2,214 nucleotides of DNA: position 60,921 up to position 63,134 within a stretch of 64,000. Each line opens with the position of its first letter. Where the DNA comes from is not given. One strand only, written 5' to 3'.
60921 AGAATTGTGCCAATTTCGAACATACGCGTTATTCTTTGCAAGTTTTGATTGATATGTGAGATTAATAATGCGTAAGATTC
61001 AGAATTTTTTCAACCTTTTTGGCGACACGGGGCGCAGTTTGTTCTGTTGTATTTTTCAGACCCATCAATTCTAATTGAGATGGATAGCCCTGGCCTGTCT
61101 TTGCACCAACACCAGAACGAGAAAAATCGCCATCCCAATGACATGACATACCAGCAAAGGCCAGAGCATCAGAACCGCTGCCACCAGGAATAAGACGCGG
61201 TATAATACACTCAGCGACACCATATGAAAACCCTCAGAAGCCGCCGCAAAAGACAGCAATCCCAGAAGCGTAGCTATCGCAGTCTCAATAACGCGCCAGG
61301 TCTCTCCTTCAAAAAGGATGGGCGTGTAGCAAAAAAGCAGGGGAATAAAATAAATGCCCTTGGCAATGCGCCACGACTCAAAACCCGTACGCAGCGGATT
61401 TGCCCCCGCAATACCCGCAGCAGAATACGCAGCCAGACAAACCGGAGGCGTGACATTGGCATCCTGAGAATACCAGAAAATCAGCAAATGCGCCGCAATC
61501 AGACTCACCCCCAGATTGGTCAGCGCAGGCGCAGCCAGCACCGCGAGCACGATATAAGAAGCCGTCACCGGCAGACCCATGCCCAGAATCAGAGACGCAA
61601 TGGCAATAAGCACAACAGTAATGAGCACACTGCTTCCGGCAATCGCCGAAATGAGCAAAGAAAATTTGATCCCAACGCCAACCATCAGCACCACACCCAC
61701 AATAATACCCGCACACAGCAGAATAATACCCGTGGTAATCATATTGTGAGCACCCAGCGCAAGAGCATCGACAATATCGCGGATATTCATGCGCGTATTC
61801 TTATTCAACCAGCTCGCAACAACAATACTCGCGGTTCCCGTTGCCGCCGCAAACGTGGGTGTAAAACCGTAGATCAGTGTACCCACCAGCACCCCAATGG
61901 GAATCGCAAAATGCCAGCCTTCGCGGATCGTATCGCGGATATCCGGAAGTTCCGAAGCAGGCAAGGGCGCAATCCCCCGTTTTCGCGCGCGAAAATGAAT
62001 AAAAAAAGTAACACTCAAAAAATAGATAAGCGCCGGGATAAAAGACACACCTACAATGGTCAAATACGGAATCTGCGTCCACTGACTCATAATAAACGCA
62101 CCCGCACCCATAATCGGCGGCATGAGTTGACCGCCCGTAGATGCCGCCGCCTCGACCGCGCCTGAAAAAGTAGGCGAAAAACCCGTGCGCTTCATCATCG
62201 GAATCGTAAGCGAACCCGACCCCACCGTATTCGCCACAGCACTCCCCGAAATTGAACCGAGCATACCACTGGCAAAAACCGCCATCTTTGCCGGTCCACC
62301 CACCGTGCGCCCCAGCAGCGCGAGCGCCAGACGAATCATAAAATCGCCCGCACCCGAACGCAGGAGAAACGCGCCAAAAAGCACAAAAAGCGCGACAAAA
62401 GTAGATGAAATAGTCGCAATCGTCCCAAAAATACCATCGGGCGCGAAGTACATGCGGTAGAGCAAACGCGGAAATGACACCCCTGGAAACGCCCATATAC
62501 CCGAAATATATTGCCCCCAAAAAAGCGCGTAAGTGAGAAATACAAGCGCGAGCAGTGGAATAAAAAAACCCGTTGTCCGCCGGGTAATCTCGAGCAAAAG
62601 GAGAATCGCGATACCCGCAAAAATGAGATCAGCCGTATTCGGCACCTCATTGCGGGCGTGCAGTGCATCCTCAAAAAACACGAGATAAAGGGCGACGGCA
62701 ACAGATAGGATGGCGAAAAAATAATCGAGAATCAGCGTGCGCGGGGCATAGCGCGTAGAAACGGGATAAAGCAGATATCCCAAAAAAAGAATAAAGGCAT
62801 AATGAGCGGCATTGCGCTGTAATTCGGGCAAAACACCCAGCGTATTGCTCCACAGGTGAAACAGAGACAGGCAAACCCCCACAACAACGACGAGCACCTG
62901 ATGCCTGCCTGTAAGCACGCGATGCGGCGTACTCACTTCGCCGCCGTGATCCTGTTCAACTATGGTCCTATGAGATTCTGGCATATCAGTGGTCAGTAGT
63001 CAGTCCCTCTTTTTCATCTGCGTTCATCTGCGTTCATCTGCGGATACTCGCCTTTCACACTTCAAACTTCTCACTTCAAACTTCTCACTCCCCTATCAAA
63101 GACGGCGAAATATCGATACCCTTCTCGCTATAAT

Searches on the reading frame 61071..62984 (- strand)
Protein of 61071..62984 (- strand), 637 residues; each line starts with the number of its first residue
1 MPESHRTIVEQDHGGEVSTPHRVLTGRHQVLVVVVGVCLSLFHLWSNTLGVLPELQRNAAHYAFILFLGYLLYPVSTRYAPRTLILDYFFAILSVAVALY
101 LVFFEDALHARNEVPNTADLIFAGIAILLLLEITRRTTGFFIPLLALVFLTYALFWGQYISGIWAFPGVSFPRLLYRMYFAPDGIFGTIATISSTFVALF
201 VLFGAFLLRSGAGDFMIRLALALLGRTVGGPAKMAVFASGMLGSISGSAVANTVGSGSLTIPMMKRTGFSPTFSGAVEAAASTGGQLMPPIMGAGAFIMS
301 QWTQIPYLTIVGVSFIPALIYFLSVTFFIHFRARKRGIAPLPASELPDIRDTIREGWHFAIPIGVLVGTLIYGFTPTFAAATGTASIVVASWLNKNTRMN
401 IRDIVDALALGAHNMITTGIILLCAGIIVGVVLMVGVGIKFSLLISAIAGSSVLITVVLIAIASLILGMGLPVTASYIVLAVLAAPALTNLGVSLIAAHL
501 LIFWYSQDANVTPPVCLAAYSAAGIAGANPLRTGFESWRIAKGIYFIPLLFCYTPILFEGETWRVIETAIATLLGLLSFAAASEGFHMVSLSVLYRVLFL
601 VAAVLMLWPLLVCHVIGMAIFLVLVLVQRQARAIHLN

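Call 6: search_protein_families(library=ncbifam, proteins=[window:61071-62984:-], max_evalue=0.01)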
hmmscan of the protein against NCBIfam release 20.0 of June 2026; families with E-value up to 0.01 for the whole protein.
window:61071-62984:- (637 aa): 3 families
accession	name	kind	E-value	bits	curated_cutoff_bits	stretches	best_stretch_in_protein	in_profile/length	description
TIGR02123.1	TRAP_fused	subfamily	3.7e-200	666.7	320.65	1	30-633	3-613/615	TRAP transporter fused permease subunit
TIGR00786.1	dctM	subfamily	4.9e-31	107.9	268.45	1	183-530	29-373/405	TRAP transporter large permease subunit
NF011634.1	PRK15060.1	equivalog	1.4e-07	30.9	800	1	193-526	55-385/425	2,3-diketo-L-gulonate TRAP transporter large permease YiaN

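Call 7: search_protein_families(library=pfam, proteins=[window:61071-62984:-], max_evalue=0.01)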
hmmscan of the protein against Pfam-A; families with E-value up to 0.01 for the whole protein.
window:61071-62984:- (637 aa): 1 family
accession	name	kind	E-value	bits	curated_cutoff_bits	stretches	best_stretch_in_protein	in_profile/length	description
PF06808.19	DctM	-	5.6e-80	269.6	23.8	1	126-552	2-399/413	Tripartite ATP-independent periplasmic transporter, DctM component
